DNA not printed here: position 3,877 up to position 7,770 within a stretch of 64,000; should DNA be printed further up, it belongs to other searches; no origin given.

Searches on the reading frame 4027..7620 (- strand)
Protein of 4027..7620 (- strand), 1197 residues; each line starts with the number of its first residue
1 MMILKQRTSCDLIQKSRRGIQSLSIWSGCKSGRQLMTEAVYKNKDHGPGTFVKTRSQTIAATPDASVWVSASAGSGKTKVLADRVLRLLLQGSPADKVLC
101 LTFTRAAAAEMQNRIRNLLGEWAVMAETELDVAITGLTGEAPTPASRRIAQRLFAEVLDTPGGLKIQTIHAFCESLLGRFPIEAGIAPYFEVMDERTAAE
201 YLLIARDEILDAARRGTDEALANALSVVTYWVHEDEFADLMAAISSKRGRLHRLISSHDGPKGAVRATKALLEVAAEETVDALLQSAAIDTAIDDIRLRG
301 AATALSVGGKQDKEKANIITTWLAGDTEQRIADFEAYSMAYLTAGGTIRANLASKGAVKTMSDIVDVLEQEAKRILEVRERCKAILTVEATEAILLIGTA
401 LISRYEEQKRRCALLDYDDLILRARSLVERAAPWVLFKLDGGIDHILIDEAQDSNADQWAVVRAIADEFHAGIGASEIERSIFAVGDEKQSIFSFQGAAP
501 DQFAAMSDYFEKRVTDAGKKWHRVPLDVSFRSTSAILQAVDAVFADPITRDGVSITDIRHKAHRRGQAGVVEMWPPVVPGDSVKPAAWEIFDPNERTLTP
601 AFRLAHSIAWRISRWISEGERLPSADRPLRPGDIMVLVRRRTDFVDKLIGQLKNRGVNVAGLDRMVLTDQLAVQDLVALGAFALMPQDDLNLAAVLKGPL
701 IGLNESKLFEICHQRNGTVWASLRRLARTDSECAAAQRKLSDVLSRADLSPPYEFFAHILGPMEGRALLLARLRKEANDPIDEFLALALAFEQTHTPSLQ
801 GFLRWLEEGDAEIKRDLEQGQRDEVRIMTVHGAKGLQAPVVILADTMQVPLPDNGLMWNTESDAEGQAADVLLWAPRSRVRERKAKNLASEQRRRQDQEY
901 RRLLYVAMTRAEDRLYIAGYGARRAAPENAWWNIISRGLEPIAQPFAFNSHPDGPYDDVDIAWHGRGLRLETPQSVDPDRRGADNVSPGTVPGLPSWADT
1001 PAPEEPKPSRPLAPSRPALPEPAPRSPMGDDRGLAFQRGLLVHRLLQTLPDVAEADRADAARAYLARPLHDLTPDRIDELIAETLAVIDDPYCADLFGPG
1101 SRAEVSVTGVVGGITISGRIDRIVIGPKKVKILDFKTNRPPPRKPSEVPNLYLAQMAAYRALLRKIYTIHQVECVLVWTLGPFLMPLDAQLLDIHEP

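Call 80: search_protein_families(library=pfam, proteins=[window:4027-7620:-], max_evalue=0.00001)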
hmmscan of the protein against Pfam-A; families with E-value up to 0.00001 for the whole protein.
window:4027-7620:- (1197 aa): 5 families
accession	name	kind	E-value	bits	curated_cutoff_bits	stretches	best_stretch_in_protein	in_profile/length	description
PF00580.27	UvrD-helicase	-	5.4e-47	161.2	23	1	57-510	6-270/271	UvrD/REP helicase N-terminal domain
PF13361.12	UvrD_C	-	5.4e-18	66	25.6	1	812-918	272-346/350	UvrD-like helicase C-terminal domain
PF13245.12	AAA_19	-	8.1e-13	49.1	25.1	1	61-119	8-62/134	AAA domain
PF13538.12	UvrD_C_2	-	1.5e-12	47.6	27.4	0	894-917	28-51/52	UvrD-like helicase C-terminal domain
PF12705.13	PDDEXK_1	-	9.9e-12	45.7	22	1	1036-1166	34-172/247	PD-(D/E)XK nuclease superfamily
